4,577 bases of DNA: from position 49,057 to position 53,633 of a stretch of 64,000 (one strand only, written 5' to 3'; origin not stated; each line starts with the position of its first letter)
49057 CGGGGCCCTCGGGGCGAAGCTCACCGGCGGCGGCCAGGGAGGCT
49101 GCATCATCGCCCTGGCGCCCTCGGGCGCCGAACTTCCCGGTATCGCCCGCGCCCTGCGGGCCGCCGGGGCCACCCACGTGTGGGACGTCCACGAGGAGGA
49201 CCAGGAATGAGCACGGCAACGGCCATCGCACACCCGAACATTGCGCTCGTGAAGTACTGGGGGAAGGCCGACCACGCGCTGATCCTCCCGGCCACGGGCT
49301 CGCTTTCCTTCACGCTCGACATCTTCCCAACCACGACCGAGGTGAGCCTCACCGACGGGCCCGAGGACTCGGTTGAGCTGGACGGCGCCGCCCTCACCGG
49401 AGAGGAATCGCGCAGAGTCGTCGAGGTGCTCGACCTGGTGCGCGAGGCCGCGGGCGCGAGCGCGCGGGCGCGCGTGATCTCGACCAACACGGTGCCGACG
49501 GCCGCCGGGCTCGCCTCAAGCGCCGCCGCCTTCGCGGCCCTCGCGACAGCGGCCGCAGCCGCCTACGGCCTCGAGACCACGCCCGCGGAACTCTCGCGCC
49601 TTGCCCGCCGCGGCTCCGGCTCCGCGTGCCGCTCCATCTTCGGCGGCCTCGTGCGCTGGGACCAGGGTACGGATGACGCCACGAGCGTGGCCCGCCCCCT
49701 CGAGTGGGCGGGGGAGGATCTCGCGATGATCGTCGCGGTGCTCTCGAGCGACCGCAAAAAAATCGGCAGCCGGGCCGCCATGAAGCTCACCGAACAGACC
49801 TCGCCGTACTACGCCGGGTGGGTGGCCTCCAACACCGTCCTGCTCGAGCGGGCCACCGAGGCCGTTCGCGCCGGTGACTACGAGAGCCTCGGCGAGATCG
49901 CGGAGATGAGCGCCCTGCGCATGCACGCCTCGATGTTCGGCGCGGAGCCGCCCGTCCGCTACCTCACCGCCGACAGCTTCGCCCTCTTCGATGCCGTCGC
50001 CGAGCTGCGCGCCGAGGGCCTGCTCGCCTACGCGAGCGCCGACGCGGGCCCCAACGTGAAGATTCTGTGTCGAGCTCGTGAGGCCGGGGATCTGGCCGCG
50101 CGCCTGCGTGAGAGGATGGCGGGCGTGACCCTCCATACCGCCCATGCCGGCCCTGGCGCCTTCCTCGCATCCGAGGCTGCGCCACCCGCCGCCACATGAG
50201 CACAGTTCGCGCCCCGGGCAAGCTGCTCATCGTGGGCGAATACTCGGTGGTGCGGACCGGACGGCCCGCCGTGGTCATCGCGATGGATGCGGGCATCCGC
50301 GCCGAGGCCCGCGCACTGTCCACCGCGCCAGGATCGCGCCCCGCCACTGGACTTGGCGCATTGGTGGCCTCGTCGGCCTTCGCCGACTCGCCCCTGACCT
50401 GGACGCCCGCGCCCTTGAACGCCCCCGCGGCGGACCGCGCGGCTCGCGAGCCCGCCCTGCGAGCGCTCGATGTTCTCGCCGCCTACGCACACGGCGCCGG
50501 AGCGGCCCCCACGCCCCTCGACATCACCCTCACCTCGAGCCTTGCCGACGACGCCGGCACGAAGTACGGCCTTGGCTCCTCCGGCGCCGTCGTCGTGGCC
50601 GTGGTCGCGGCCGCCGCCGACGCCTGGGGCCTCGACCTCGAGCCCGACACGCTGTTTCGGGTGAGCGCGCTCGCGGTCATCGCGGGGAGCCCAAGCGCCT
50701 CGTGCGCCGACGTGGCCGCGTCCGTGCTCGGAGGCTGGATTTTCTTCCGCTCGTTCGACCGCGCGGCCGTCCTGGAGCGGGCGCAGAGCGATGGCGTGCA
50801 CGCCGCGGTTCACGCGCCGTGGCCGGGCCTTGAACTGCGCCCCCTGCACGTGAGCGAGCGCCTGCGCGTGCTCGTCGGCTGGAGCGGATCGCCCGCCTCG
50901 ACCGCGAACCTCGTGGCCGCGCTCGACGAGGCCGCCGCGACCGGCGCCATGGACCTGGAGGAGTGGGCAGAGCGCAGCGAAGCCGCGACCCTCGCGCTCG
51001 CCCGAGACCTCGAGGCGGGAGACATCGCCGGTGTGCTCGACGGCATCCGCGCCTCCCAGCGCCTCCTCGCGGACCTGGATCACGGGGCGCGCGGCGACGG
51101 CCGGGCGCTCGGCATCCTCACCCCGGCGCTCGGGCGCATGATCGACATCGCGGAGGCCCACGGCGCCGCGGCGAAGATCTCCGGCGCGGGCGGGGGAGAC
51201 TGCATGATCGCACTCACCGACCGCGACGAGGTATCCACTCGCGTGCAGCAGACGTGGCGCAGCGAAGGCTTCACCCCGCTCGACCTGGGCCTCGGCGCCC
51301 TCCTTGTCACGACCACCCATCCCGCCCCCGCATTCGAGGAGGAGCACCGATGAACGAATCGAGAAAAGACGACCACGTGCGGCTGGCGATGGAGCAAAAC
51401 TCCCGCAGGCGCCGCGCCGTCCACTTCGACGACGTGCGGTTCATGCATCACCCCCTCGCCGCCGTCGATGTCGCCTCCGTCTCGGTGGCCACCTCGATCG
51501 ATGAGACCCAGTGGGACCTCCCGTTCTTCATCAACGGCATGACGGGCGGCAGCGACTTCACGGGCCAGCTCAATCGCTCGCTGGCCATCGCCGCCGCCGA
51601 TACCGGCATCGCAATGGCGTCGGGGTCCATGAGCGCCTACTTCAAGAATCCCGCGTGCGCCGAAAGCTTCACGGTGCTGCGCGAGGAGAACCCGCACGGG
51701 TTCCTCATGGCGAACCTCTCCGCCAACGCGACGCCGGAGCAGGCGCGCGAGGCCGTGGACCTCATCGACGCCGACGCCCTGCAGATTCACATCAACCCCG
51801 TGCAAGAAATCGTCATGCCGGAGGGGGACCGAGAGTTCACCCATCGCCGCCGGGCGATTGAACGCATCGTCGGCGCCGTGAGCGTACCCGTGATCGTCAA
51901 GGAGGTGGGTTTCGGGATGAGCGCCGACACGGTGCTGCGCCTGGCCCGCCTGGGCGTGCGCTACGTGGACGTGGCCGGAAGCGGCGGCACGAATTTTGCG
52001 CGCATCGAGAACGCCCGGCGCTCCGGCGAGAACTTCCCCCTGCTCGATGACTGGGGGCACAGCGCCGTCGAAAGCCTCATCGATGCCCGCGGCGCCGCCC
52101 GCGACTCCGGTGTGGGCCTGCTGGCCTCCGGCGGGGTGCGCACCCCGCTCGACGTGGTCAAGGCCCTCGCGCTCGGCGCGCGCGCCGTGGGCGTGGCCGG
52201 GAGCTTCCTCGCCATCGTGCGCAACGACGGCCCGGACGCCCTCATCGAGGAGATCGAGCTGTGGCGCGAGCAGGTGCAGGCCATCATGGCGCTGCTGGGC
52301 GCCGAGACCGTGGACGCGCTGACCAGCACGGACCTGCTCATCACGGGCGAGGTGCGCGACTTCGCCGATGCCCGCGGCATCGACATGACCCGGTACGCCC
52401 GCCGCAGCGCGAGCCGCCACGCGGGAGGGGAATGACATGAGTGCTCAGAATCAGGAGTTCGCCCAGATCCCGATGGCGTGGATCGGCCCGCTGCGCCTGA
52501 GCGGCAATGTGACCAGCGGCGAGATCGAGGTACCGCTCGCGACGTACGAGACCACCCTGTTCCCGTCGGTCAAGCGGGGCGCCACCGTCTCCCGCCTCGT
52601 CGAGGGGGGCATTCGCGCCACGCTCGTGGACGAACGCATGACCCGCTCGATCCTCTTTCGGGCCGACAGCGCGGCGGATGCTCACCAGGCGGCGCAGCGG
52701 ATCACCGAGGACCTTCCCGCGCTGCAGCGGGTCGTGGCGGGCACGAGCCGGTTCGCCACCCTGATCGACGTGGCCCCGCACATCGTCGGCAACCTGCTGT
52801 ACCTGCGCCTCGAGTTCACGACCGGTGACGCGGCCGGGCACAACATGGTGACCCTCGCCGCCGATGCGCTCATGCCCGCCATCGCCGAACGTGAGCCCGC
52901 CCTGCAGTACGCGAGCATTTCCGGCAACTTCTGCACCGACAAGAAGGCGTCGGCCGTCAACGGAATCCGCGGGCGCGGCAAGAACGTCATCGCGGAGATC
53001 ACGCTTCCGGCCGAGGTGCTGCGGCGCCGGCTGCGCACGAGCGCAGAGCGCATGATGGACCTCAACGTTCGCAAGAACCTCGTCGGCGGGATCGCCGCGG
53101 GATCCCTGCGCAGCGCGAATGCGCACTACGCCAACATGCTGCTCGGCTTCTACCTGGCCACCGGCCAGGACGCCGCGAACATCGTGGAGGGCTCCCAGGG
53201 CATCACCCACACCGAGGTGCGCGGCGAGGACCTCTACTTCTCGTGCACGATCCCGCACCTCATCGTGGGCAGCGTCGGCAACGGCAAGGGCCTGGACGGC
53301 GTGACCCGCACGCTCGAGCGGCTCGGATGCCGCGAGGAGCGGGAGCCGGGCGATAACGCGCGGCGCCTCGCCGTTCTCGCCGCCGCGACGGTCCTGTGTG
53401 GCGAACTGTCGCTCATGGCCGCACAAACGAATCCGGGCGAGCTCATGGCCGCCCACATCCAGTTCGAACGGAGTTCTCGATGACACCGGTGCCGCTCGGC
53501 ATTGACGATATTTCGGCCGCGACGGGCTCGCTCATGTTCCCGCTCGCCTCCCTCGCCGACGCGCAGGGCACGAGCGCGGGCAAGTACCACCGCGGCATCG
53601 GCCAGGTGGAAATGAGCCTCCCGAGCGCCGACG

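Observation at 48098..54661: Complete mevalonate pathway operon (mvk-mvaD-pmk-fni-hmgr-mvaS) inserted between gltX and tRNA-Gln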

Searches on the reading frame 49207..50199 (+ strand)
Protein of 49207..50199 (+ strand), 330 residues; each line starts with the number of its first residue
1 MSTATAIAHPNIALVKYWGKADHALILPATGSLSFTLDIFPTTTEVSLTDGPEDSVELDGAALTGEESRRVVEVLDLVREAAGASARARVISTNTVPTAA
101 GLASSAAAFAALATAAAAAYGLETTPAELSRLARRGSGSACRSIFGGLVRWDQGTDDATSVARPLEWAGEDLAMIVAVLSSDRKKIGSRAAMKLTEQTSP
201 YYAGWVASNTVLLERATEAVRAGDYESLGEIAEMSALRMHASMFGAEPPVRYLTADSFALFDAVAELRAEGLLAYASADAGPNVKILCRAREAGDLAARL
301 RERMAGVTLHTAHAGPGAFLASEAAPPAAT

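Call 7: search_protein_families(library=ncbifam, proteins=[window:49207-50199:+])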
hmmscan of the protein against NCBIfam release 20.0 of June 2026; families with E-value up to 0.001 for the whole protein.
window:49207-50199:+ (330 aa): 9 families
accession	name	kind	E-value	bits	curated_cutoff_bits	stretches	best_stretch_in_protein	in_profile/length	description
TIGR01240.1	mevDPdecarb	equivalog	3.8e-87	292.2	171.35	1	5-301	2-301/305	diphosphomevalonate decarboxylase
NF040704.1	IPP_alt_MvaD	equivalog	2.5e-45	155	475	1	4-308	2-303/323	phosphomevalonate decarboxylase MvaD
NF040847.1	mev_decarb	equivalog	1.1e-09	38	560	1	3-291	35-322/350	bisphosphomevalonate decarboxylase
TIGR01920.1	Shik_kin_archae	equivalog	7.5e-09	35.3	126.85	1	34-140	18-122/266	shikimate kinase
TIGR00549.1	mevalon_kin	equivalog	2.5e-06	27.2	163.05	1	62-135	57-128/276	mevalonate kinase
NF040848.1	mev_kinase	equivalog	3.4e-06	26.3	440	1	5-304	7-305/323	mevalonate-3-kinase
NF002288.1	PRK01212.1-4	equivalog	8.8e-05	21.7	194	1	75-141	64-130/303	homoserine kinase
NF003036.0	PRK03926.1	equivalog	0.00025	20.3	403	1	55-134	43-122/302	mevalonate kinase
NF002870.0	PRK03188.1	equivalog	0.00043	19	286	1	62-135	68-141/310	4-(cytidine 5'-diphospho)-2-C-methyl-D-erythritol kinase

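Call 8: search_protein_families(library=pfam, proteins=[window:49207-50199:+])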
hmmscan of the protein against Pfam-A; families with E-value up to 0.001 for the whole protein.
window:49207-50199:+ (330 aa): 3 families
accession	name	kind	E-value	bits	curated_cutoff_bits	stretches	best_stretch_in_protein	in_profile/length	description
PF22700.2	MVD-like_N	-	2.2e-60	203.3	27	1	8-162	1-157/157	Diphosphomevalonate decarboxylase-like N-terminal domain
PF18376.6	MDD_C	-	1.9e-15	57.6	23.2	1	174-305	1-135/186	Mevalonate 5-diphosphate decarboxylase C-terminal domain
PF00288.32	GHMP_kinases_N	-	1.6e-10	41.5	22.3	1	71-141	3-71/87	GHMP kinases N terminal domain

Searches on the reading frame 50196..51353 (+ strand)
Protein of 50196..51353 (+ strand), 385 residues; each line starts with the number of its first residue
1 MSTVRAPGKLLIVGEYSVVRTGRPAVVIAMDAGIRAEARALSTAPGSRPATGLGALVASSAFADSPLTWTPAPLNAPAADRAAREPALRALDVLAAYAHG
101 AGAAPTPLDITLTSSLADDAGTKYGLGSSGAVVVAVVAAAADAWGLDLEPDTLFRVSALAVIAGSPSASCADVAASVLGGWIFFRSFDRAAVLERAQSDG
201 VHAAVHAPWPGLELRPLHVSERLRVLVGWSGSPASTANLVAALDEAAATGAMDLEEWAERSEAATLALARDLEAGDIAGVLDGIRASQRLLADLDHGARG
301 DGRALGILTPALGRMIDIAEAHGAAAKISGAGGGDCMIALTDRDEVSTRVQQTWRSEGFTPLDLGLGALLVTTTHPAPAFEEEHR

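Call 7: search_protein_families(library=ncbifam, proteins=[window:50196-51353:+])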
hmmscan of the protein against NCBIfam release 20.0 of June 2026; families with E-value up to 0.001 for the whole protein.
window:50196-51353:+ (385 aa): 8 families
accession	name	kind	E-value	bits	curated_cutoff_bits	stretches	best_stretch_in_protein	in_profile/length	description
TIGR01220.1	Pmev_kin_Gr_pos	equivalog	9.6e-82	274.9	165.7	1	4-364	3-352/358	phosphomevalonate kinase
TIGR00549.1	mevalon_kin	equivalog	3.6e-23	82.4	163.05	1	6-340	1-276/276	mevalonate kinase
NF003036.0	PRK03926.1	equivalog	4.6e-16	58.8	403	2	300-347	225-273/302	mevalonate kinase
NF040957.1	Arch_PMK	equivalog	3.4e-15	56.4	500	1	121-360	89-303/316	phosphomevalonate kinase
TIGR01219.1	Pmev_kin_ERG8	equivalog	5e-07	29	376.95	0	325-364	401-441/456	phosphomevalonate kinase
TIGR01920.1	Shik_kin_archae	equivalog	6.2e-07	29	126.85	1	122-208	80-167/266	shikimate kinase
NF002288.1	PRK01212.1-4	equivalog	1.5e-06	27.5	194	1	122-205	87-170/303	homoserine kinase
TIGR00191.1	thrB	equivalog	0.0002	20.3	168.25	1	123-184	92-147/304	homoserine kinase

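Call 8: search_protein_families(library=pfam, proteins=[window:50196-51353:+])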
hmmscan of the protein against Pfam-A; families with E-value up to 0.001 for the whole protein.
window:50196-51353:+ (385 aa): 2 families
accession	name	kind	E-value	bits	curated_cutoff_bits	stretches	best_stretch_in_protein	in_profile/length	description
PF00288.32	GHMP_kinases_N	-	8.8e-12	45.5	22.3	1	90-180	6-87/87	GHMP kinases N terminal domain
PF08544.19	GHMP_kinases_C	-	2.1e-11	44.5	21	1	269-356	2-81/85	GHMP kinases C terminal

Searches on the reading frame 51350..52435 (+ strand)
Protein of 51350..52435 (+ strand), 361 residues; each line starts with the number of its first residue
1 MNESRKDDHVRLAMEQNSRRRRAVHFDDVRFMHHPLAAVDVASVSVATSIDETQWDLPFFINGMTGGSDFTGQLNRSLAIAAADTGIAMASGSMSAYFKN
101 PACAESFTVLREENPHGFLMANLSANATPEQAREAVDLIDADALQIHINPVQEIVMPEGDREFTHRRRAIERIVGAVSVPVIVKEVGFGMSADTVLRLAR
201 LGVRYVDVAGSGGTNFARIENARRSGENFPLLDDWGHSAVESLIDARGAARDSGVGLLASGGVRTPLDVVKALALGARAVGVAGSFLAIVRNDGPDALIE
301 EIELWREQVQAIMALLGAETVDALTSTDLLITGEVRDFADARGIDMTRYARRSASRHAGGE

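Call 7: search_protein_families(library=ncbifam, proteins=[window:51350-52435:+])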
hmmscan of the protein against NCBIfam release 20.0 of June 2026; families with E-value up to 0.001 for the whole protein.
window:51350-52435:+ (361 aa): 10 families
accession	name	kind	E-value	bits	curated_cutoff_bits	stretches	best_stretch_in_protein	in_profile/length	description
TIGR02151.1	IPP_isom_2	equivalog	1.1e-112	376.3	281.3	1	5-332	2-337/338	type 2 isopentenyl-diphosphate Delta-isomerase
TIGR03966.1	actino_HemFlav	equivalog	9.9e-09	34.4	470.85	1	253-333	301-381/385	pre-mycofactocin synthase MftD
NF008398.0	PRK11197.1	subfamily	6.2e-08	31.8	376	1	250-329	296-375/381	L-lactate dehydrogenase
NF033901.1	L_lactate_LldD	exception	3.4e-07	29.6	550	1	249-327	295-373/377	FMN-dependent L-lactate dehydrogenase LldD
TIGR01302.1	IMP_dehydrog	equivalog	1.5e-05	24.1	481.5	1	242-289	315-361/450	IMP dehydrogenase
NF052358.1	GMPRedGuaB1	equivalog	0.00019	20.7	675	1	241-289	317-364/479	GMP reductase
NF005741.0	PRK07565.1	subfamily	0.0002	20.5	303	0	138-305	126-290/335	dihydroorotate dehydrogenase-like protein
NF005869.0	PRK07807.1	equivalog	0.00038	19.6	549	1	240-288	316-363/479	GuaB1 family IMP dehydrogenase-related protein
TIGR01303.1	IMP_DH_rel_1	equivalog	0.00071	18.6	562.75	1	240-288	314-361/475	GuaB1 family IMP dehydrogenase-related protein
NF003302.0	PRK04302.1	subfamily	0.00096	18.9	132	0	250-301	169-217/223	triose-phosphate isomerase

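Call 8: search_protein_families(library=pfam, proteins=[window:51350-52435:+])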
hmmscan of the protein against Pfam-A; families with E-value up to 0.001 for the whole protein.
window:51350-52435:+ (361 aa): 3 families
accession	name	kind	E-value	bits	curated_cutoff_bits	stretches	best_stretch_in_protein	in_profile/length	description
PF01070.24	FMN_dh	-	2.6e-21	76.5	24.9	1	161-327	203-346/350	FMN-dependent dehydrogenase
PF00478.31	IMPDH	-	2.2e-06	27.4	25.6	1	236-291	189-243/345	IMP dehydrogenase / GMP reductase domain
PF01645.23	Glu_synthase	-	1.1e-05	25.3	20.4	1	179-285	205-306/369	Conserved region in glutamate synthase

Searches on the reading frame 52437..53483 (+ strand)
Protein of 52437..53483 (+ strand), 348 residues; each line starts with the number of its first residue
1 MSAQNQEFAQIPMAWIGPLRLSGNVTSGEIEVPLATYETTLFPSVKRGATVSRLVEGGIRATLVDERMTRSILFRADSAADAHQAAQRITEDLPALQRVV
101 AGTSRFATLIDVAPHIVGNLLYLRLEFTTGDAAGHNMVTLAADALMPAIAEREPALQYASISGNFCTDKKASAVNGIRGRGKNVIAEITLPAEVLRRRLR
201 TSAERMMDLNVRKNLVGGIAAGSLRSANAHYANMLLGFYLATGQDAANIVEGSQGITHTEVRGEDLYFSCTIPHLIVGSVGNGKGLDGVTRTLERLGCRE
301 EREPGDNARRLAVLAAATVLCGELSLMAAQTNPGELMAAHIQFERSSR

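Call 7: search_protein_families(library=ncbifam, proteins=[window:52437-53483:+])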
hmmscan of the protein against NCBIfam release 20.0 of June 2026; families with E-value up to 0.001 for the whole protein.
window:52437-53483:+ (348 aa): 2 families
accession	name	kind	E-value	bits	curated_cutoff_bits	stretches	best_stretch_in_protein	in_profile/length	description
TIGR00533.1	HMG_CoA_R_NADP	equivalog_domain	3.1e-87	293.2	441.8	1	9-345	70-402/402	hydroxymethylglutaryl-CoA reductase (NADPH)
TIGR00920.1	2A060605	subfamily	5.2e-86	289.6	778.35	1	10-347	533-871/887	hydroxymethylglutaryl-CoA reductase (NADPH)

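Call 8: search_protein_families(library=pfam, proteins=[window:52437-53483:+])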
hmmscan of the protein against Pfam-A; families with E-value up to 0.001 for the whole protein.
window:52437-53483:+ (348 aa): 1 family
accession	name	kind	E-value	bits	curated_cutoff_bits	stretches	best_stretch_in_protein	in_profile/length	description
PF00368.23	HMG-CoA_red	-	2.3e-85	287.3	27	1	9-345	41-368/368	Hydroxymethylglutaryl-coenzyme A reductase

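Call 32: search_solved_structures(query=window:52437-53483:+, show_alignments=1)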
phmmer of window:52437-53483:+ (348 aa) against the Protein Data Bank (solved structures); distinct sequences matched with E-value up to 0.001: 6.
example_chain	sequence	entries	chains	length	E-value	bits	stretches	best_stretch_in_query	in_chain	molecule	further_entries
6hr7_A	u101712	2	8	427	1.2e-70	241.5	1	9-344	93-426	HMG-CoA reductase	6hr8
2q1l_A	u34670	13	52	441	1.4e-65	224.9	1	9-346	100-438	3-hydroxy-3-methylglutaryl-coenzyme A reductase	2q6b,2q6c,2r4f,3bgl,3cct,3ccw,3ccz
1dq8_A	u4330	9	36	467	1.6e-65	224.7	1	9-346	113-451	PROTEIN (HMG-COA REDUCTASE) | HMG-COA REDUCTASE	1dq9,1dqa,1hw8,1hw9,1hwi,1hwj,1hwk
8pkn_A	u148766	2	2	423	4.9e-64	219.8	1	9-330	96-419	3-hydroxy-3-methylglutaryl-coenzyme A reductase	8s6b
8ecg_A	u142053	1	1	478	5e-63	216.5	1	8-348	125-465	3-hydroxy-3-methylglutaryl-coenzyme A reductase 1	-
7uli_AAA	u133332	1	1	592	9.2e-63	215.6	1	8-348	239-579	3-hydroxy-3-methylglutaryl-coenzyme A reductase 1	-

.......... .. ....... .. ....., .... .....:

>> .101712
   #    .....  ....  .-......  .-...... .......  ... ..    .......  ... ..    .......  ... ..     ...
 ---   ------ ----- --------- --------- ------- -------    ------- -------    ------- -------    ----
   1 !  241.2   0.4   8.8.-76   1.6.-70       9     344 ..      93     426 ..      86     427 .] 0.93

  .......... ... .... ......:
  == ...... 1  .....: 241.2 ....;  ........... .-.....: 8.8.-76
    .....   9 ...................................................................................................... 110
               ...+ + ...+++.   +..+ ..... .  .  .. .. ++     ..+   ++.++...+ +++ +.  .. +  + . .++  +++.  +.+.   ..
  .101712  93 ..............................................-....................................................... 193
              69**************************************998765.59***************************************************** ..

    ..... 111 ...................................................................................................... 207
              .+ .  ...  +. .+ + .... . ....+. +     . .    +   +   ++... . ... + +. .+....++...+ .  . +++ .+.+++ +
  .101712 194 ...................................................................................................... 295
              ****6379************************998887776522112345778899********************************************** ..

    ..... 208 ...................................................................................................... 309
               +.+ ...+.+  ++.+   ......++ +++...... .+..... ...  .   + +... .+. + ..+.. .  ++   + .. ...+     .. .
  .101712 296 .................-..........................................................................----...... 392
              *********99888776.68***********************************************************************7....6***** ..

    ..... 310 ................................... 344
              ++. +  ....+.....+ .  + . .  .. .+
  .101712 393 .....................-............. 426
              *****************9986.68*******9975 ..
